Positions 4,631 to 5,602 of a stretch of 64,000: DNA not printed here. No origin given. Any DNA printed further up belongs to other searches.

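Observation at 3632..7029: Split PglB2-like module: PglC-type priming transferase + ATP-grasp + SAM methyltransferase + DegT aminotransferase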

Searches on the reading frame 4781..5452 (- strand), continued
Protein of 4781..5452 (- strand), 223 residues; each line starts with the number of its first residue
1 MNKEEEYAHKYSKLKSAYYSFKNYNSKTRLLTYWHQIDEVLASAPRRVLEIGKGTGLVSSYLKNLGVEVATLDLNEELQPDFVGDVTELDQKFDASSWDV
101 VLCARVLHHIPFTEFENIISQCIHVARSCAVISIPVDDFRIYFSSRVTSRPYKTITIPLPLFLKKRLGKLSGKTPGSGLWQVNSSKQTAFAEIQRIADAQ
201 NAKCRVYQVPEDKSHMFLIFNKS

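Call 58: search_protein_families(library=ncbifam, proteins=[L087:10657-11838:+], max_evalue=0.001)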
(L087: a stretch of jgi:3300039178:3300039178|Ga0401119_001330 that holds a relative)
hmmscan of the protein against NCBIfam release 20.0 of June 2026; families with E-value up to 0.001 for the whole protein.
L087:10657-11838:+ (393 aa): 15 families
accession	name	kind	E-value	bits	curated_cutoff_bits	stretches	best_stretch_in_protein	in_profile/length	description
NF005315.0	PRK06849.1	equivalog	1.2e-21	77.2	406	1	1-372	5-356/389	hypothetical protein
NF009402.0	PRK12767.1-1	equivalog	1.2e-20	73.6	218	1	2-313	4-308/329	carbamoyl phosphate synthase-like protein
NF009404.0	PRK12767.1-3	equivalog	4.4e-19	68.6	316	1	46-309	43-311/344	carbamoyl phosphate synthase-like protein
NF009405.0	PRK12767.1-4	equivalog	5.8e-19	68.2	390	1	55-322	53-305/320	carbamoyl phosphate synthase-like protein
NF009406.0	PRK12767.1-5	equivalog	2.3e-16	59.8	271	1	48-322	47-310/327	carbamoyl phosphate synthase-like protein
NF009403.0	PRK12767.1-2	equivalog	1.2e-15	57.6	286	1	49-253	42-239/342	carbamoyl phosphate synthase-like protein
NF053643.1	Ddl_archaea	equivalog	4.3e-07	29.2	500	1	109-291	103-282/367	putative pseudomurein biosynthesis ATP-grasp protein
NF005543.0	PRK07206.1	subfamily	2.4e-06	26.5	302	1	39-212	37-214/416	hypothetical protein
TIGR01205.1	D_ala_D_alaTIGR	subfamily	4.4e-06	25.9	245.65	1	111-279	105-285/318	D-alanine--D-alanine ligase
NF002563.0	PRK02186.1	subfamily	1.4e-05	23.6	625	1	111-310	106-308/890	argininosuccinate lyase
TIGR03909.1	pyrrolys_PylC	equivalog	2.6e-05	23.1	248.3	1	69-323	58-297/374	3-methylornithine--L-lysine ligase PylC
TIGR01235.1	pyruv_carbox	equivalog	0.00012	19.7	1114.45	1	61-298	63-311/1143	pyruvate carboxylase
TIGR00768.1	rimK_fam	subfamily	0.00025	20.5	143.4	1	100-250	75-229/276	RimK family alpha-L-glutamate ligase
NF004679.0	PRK06019.1-5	equivalog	0.00025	20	326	1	106-281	93-268/376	5-(carboxyamino)imidazole ribonucleotide synthase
NF009554.0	PRK12999.1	equivalog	0.00044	18.2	965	0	233-281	249-297/1147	pyruvate carboxylase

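Call 75: find_related_loci(query=A2, collection=metagenome_contigs, flank=6000)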
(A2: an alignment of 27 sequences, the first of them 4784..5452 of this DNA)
Query A2 (223 aa) in metagenome_contigs; peptide patterns used: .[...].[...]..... (x = any residue, [..] = any of these).
72 stretches matched a pattern; 30 encode a relative of the query (tblastn E <= 1e-3); 30 distinct loci.
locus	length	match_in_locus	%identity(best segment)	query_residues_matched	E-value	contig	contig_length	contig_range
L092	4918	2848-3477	49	13-222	2e-67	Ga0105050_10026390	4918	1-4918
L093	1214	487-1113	47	14-223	2e-67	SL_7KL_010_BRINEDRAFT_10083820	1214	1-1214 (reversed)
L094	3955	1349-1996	47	10-222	3e-62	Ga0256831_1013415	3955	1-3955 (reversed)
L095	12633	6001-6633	47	14-222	3e-62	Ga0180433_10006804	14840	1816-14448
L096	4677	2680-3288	42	18-220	9e-59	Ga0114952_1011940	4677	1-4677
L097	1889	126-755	43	18-222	6e-59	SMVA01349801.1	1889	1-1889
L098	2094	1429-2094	44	1-219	1e-58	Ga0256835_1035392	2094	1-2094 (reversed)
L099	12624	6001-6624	43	18-222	3e-57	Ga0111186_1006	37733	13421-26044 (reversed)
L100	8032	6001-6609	45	18-222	2e-56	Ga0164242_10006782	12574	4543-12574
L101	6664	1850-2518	43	3-222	8e-57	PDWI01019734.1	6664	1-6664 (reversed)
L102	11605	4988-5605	45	21-222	2e-56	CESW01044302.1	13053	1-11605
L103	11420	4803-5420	45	21-222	3e-56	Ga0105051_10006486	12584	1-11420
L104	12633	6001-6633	43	12-220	9e-56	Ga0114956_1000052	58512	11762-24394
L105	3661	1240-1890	43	10-222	1e-54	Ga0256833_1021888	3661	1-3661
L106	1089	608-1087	53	13-172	6e-58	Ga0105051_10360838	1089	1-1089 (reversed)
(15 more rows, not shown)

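Call 77: search_solved_structures(query=L087:10657-11838:+, max_evalue=0.01)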
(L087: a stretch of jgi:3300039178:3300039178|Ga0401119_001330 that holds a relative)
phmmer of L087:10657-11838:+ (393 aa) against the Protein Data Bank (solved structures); distinct sequences matched with E-value up to 0.01: 0.

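Call 88: search_protein_representatives(alignment_id=A2)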
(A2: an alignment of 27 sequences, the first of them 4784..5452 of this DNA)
Query: 27 sequences, 218 profile positions. Proteins with E-value up to 0.001 (for the whole library): 10153; up to 1e-10: 1579; up to 1e-30: 667. The best 150 are listed.
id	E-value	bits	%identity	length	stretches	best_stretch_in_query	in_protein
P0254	7.8e-87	306.8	-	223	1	4-217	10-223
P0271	1.2e-85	303.0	-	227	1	3-218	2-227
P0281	6.7e-78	277.6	-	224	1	5-218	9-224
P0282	6.7e-72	258.0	-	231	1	4-218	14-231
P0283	1.1e-71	257.3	-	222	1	3-217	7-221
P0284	5.3e-68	245.3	-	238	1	5-216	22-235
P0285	1.7e-65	237.1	-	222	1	3-216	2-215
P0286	7.3e-65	235.0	-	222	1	1-217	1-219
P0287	1.3e-63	230.9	-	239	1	5-216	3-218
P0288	2.8e-62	226.5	-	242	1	13-217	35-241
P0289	1.0e-61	224.8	-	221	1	4-217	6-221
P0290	1.6e-61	224.1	-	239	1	6-217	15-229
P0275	2.9e-60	220.0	-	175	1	44-217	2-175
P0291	2.8e-58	213.5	-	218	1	6-217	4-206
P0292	2.0e-57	210.7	-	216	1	8-217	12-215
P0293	2.5e-54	200.6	-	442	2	5-217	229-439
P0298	6.7e-52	192.6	-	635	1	13-217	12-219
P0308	1.4e-49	185.0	-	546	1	6-217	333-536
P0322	5.4e-48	179.9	-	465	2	4-216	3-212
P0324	9.3e-48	179.1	-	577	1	7-217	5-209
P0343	1.1e-46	175.6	-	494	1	9-217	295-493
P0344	1.2e-46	175.5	-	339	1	1-218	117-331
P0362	1.4e-45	171.9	-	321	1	8-217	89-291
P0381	1.3e-44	168.8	-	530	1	9-217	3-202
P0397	5.9e-44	166.7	-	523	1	6-216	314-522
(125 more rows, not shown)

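Call 89: search_protein_families(library=pfam, proteins=[P0298, P0308, P0324, P0343, P0381, P0397, P0344, P0362, P0293, P0322], max_evalue=0.001)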
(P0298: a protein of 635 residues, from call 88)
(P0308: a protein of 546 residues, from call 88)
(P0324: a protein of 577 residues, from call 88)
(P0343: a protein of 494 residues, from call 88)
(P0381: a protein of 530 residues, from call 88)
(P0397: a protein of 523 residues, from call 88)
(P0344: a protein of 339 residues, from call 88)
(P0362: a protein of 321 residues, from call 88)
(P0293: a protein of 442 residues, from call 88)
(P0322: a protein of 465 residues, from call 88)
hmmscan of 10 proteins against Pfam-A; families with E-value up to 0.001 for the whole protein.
P0298 (635 aa): 6 families
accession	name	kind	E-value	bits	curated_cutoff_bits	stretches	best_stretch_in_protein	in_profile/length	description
PF08241.18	Methyltransf_11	-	9.3e-08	33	21.2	1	43-122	1-89/95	Methyltransferase domain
PF04191.18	PEMT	-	2.3e-07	31.6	25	1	330-394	39-103/105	Phospholipid methyltransferase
PF13649.12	Methyltransf_25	-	2.8e-05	25.2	27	1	42-121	1-94/97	Methyltransferase domain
PF04140.19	ICMT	-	0.00016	22.4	24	1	331-390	33-94/95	Isoprenylcysteine carboxyl methyltransferase (ICMT) family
PF08242.18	Methyltransf_12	-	0.00027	22.1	30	0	43-120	1-92/98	Methyltransferase domain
PF13489.12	Methyltransf_23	-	0.00057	20.1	27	0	39-129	23-119/164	Methyltransferase domain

P0308 (546 aa): 4 families
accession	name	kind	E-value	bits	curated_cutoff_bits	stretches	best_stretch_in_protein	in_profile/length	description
PF08241.18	Methyltransf_11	-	2.7e-09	38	21.2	1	371-446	1-87/95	Methyltransferase domain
PF13649.12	Methyltransf_25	-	1.2e-07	32.7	27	1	370-447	1-94/97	Methyltransferase domain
PF13489.12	Methyltransf_23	-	5.3e-07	30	27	1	364-454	20-118/164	Methyltransferase domain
PF08242.18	Methyltransf_12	-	0.00015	22.8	30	0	371-446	1-92/98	Methyltransferase domain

P0324 (577 aa): 9 families
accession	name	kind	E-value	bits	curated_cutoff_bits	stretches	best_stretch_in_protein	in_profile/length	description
PF00534.26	Glycos_transf_1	-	3.1e-44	151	26.4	1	397-558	13-172/172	Glycosyl transferases group 1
PF13692.12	Glyco_trans_1_4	-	6e-34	117.8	27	1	401-544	3-142/142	Glycosyl transferases group 1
PF13477.12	Glyco_trans_4_2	-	1e-28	100.6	23.4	1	214-358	1-139/139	Glycosyl transferase 4-like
PF13439.12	Glyco_transf_4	-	1.3e-13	51.8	28.5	1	225-384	7-170/170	Glycosyltransferase Family 4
PF13489.12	Methyltransf_23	-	5.1e-11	43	27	1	36-149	21-130/164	Methyltransferase domain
PF13524.12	Glyco_trans_1_2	-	1.1e-10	42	25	1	433-573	15-143/144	Glycosyl transferase-like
PF13579.12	Glyco_trans_4_4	-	2e-08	35.2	29.7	1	230-379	11-158/158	Glycosyl transferase 4-like domain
PF20706.3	GT4-conflict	-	4.9e-08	32.8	26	1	413-569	213-382/385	Family 4 Glycosyltransferase in conflict systems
PF08241.18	Methyltransf_11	-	0.00081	20.4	21.2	0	44-113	3-80/95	Methyltransferase domain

P0343 (494 aa): 7 families
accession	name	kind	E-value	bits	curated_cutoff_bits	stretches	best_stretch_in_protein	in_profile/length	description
PF08241.18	Methyltransf_11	-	5.8e-18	65.8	21.2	2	124-218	5-95/95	Methyltransferase domain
PF13649.12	Methyltransf_25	-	2.2e-16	60.7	27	1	121-214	3-97/97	Methyltransferase domain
PF13847.12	Methyltransf_31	-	9.9e-13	48.4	27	1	119-229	7-114/145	Methyltransferase domain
PF08242.18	Methyltransf_12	-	1.7e-10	42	30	0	363-406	64-94/98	Methyltransferase domain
PF13489.12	Methyltransf_23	-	3.3e-08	33.9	27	1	318-408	13-114/164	Methyltransferase domain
PF01209.24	Ubie_methyltran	-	8.4e-05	22.5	20.1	1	118-233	50-166/233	ubiE/COQ5 methyltransferase family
PF01739.24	CheR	-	0.00017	21.5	27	0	163-216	118-171/195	CheR methyltransferase, SAM binding domain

P0381 (530 aa): 5 families
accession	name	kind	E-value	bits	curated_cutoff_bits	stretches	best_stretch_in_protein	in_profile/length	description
PF13692.12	Glyco_trans_1_4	-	9.3e-17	62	27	1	357-490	2-141/142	Glycosyl transferases group 1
PF00534.26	Glycos_transf_1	-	7.9e-15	55.2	26.4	1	356-504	15-166/172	Glycosyl transferases group 1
PF08241.18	Methyltransf_11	-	4.7e-06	27.6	21.2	1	38-112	2-86/95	Methyltransferase domain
PF13489.12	Methyltransf_23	-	4.1e-05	23.8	27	1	31-121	21-118/164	Methyltransferase domain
PF13649.12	Methyltransf_25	-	0.00011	23.3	27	0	36-111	1-91/97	Methyltransferase domain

P0397 (523 aa): 5 families
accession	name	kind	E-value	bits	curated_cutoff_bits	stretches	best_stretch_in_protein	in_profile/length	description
PF00535.33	Glycos_transf_2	-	8.6e-34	117.3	23.3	1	7-155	1-153/168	Glycosyl transferase family 2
PF13641.12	Glyco_tranf_2_3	-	1.7e-09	38.5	27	1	6-127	3-129/230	Glycosyltransferase like family 2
PF10111.15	Glyco_tranf_2_2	-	3e-07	30.6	27.3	1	17-192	13-205/276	Glycosyltransferase like family 2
PF13489.12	Methyltransf_23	-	0.00016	21.9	27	1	347-430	22-109/164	Methyltransferase domain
PF17483.7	TbpB_C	-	0.00089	20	25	0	358-429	31-88/98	C-lobe handle domain of Tf-binding protein B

P0344 (339 aa): 6 families
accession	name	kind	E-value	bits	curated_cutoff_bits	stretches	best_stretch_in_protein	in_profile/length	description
PF00534.26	Glycos_transf_1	-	3.6e-25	88.9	26.4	1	4-90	89-172/172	Glycosyl transferases group 1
PF13692.12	Glyco_trans_1_4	-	1.1e-18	68.3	27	1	1-76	70-142/142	Glycosyl transferases group 1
PF08241.18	Methyltransf_11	-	1.2e-11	45.6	21.2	1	160-240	1-92/95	Methyltransferase domain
PF13649.12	Methyltransf_25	-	4.5e-07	30.9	27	1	194-237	52-95/97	Methyltransferase domain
PF13847.12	Methyltransf_31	-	1.2e-05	25.5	27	1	194-247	60-113/145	Methyltransferase domain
PF13489.12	Methyltransf_23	-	7.6e-05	22.9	27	1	154-240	21-113/164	Methyltransferase domain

P0362 (321 aa): 4 families
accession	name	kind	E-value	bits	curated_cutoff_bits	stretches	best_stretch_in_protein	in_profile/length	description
PF08241.18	Methyltransf_11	-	6.3e-09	36.8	21.2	1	125-200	1-87/95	Methyltransferase domain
PF13489.12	Methyltransf_23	-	2.6e-07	30.9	27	1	119-273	21-162/164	Methyltransferase domain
PF13649.12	Methyltransf_25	-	1.6e-06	29.1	27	0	159-199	52-92/97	Methyltransferase domain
PF08242.18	Methyltransf_12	-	0.00041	21.5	30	0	125-187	1-79/98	Methyltransferase domain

P0293 (442 aa): 6 families
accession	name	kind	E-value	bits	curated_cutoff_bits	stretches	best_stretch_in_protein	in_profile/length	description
PF08241.18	Methyltransf_11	-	3.9e-18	66.3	21.2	2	269-351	1-93/95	Methyltransferase domain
PF13649.12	Methyltransf_25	-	5.9e-14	53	27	1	268-347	1-95/97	Methyltransferase domain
PF13489.12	Methyltransf_23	-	1.6e-11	44.7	27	1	249-353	8-116/164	Methyltransferase domain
PF13847.12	Methyltransf_31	-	6.1e-11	42.6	27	1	304-352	60-108/145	Methyltransferase domain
PF08242.18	Methyltransf_12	-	9.4e-08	33.1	30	0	73-112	56-91/98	Methyltransferase domain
PF07109.17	Mg-por_mtran_C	-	6.5e-05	23.7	27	0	322-361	1-40/97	Magnesium-protoporphyrin IX methyltransferase C-terminus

P0322 (465 aa): 8 families
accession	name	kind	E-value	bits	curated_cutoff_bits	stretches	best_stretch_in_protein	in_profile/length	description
PF08241.18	Methyltransf_11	-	1.3e-26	93.5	21.2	2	277-372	1-95/95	Methyltransferase domain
PF13649.12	Methyltransf_25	-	4.8e-25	88.5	27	2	276-368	1-97/97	Methyltransferase domain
PF13489.12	Methyltransf_23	-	4.6e-24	85.4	27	2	259-411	9-161/164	Methyltransferase domain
PF08242.18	Methyltransf_12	-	4.2e-18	66.3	30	1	277-370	1-98/98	Methyltransferase domain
PF13847.12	Methyltransf_31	-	6.8e-13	49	27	1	274-382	5-119/145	Methyltransferase domain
PF01209.24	Ubie_methyltran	-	1.1e-10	41.7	20.1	1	260-373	37-152/233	ubiE/COQ5 methyltransferase family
PF05401.17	NodS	-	7.4e-07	29.6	24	1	252-354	24-123/201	Nodulation protein S (NodS)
PF00398.26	RrnaAD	-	0.00093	18.8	24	0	272-338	30-95/263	Ribosomal RNA adenine dimethylase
